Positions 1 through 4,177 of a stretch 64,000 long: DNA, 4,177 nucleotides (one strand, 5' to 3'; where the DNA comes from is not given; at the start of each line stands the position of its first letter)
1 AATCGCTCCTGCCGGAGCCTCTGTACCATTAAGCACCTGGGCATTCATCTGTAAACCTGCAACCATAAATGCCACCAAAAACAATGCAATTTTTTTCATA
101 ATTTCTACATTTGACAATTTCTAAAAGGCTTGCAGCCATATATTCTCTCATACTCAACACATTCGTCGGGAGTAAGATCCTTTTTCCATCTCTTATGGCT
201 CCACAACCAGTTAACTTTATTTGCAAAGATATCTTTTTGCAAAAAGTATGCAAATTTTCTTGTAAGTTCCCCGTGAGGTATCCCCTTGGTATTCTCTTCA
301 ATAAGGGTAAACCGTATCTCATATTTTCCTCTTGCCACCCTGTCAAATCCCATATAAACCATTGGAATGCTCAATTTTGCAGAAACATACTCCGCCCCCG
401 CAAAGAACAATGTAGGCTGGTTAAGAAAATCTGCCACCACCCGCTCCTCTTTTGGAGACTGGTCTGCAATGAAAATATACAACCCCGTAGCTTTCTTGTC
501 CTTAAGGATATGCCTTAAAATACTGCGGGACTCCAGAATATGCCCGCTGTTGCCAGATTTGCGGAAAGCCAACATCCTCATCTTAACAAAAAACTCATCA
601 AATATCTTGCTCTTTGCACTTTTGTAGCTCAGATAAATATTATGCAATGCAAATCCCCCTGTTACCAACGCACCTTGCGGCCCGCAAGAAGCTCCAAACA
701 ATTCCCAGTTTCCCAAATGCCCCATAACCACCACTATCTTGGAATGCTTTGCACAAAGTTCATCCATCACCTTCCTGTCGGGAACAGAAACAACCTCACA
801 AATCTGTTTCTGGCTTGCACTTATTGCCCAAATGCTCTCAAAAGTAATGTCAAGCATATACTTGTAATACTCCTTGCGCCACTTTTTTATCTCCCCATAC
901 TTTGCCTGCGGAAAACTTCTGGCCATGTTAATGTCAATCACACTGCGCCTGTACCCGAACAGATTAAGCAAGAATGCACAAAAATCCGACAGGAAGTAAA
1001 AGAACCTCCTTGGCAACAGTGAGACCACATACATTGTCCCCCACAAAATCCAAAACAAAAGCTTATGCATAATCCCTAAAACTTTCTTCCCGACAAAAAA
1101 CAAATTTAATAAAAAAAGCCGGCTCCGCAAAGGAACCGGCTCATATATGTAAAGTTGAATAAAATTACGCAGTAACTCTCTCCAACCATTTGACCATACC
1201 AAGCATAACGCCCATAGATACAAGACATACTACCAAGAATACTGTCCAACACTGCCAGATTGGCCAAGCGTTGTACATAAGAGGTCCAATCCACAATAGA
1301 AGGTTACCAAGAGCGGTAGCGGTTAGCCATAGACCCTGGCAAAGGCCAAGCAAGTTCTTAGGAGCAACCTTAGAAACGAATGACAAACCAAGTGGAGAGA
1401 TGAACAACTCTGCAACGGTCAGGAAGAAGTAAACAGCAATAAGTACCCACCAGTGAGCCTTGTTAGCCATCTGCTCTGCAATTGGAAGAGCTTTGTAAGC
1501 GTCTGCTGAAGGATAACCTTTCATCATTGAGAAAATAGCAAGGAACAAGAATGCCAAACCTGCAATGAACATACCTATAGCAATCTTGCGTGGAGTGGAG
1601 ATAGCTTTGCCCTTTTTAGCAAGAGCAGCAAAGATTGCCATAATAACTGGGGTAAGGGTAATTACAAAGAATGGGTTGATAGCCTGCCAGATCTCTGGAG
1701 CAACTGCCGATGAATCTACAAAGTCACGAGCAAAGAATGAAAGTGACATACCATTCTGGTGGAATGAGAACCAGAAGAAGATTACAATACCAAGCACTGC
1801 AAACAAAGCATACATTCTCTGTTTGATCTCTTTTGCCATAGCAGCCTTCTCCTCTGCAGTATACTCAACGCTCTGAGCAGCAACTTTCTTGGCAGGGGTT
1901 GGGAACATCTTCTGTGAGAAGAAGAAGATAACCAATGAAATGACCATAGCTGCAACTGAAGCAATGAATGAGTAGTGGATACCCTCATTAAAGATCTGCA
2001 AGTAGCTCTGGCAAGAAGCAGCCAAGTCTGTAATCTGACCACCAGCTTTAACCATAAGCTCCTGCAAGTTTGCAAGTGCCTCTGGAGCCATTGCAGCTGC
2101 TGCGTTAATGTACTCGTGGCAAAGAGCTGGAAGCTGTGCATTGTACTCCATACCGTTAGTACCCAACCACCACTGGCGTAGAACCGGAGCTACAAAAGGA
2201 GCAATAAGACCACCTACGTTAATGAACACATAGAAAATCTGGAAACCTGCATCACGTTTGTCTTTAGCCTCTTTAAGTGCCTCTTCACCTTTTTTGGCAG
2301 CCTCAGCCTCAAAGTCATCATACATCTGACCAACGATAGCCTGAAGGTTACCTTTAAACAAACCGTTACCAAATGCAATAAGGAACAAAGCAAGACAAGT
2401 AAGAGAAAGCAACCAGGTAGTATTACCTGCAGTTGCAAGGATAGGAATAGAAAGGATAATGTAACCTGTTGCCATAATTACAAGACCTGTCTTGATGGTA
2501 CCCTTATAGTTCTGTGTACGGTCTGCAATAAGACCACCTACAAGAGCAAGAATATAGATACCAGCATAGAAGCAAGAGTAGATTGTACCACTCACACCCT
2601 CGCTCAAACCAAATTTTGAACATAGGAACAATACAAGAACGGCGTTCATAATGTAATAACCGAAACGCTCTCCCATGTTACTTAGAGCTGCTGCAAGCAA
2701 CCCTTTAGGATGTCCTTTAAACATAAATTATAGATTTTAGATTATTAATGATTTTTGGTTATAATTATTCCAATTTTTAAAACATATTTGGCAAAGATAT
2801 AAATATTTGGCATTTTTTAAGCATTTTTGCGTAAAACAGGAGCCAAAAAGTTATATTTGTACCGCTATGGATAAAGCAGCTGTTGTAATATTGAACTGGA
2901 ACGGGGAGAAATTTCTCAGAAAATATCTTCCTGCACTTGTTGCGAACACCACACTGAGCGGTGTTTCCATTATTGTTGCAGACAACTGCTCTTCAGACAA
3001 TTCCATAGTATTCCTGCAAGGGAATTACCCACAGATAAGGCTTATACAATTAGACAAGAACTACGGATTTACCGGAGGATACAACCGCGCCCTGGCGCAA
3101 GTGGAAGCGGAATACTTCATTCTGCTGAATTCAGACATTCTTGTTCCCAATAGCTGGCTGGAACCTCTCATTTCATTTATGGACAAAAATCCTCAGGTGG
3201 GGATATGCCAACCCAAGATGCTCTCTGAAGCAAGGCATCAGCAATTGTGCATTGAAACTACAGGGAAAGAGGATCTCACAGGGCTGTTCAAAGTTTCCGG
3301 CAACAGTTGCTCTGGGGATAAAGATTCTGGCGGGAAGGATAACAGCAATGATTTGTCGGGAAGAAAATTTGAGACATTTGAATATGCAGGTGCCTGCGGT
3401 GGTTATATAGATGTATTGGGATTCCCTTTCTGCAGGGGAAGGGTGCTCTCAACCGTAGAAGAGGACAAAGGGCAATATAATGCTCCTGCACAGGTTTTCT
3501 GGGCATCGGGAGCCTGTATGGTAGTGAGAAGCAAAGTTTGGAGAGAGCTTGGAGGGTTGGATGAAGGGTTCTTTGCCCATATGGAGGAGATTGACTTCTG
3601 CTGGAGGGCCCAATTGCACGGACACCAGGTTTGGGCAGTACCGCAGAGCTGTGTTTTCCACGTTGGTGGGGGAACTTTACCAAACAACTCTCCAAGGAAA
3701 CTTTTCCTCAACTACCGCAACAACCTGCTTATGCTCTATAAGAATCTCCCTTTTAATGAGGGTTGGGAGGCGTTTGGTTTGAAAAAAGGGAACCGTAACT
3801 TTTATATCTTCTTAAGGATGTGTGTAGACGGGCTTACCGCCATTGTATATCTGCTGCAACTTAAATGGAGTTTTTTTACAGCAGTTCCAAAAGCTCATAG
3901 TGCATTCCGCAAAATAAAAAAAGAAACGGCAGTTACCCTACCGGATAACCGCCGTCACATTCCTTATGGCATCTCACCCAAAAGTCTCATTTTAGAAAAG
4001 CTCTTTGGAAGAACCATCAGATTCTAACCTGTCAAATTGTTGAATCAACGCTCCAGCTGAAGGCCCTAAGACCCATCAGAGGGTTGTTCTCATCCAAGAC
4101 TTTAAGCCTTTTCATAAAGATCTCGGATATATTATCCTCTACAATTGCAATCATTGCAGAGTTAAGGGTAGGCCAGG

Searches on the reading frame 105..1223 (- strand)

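Call 25: search_protein_families(library=pfam, proteins=[window:105-1223:-])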
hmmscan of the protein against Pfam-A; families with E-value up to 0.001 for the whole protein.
window:105-1223:- (372 aa): 1 family
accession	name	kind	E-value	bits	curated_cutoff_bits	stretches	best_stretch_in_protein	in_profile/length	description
PF03279.18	Lip_A_acyltrans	-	4.8e-22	78.9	22.3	1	51-348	10-295/295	Bacterial lipid A biosynthesis acyltransferase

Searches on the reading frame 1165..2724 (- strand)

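Call 26: search_protein_families(library=pfam, proteins=[window:1165-2724:-])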
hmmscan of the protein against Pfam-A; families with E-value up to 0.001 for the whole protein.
window:1165-2724:- (519 aa): 2 families
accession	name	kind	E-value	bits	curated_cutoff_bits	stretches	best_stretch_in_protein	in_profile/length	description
PF00854.27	PTR2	-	2.6e-47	162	27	2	292-476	190-371/392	POT family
PF07690.21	MFS_1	-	8.3e-15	55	33.4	1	14-185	3-147/347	Major Facilitator Superfamily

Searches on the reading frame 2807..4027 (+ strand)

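Call 25: search_protein_families(library=pfam, proteins=[window:2807-4027:+])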
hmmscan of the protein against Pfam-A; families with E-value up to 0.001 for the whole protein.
window:2807-4027:+ (406 aa): 4 families
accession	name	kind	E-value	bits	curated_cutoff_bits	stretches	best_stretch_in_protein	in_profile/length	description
PF00535.33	Glycos_transf_2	-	9.6e-19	68.4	23.3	1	26-135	2-113/168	Glycosyl transferase family 2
PF13641.12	Glyco_tranf_2_3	-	8.1e-12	46.1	27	2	25-144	4-127/230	Glycosyltransferase like family 2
PF13632.12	Glyco_trans_2_3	-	1.8e-08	34.9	27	1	229-286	69-124/198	Glycosyl transferase family group 2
PF13712.12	Glyco_tranf_2_5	-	0.00038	20.7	27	1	77-133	30-87/210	Glycosyltransferase like family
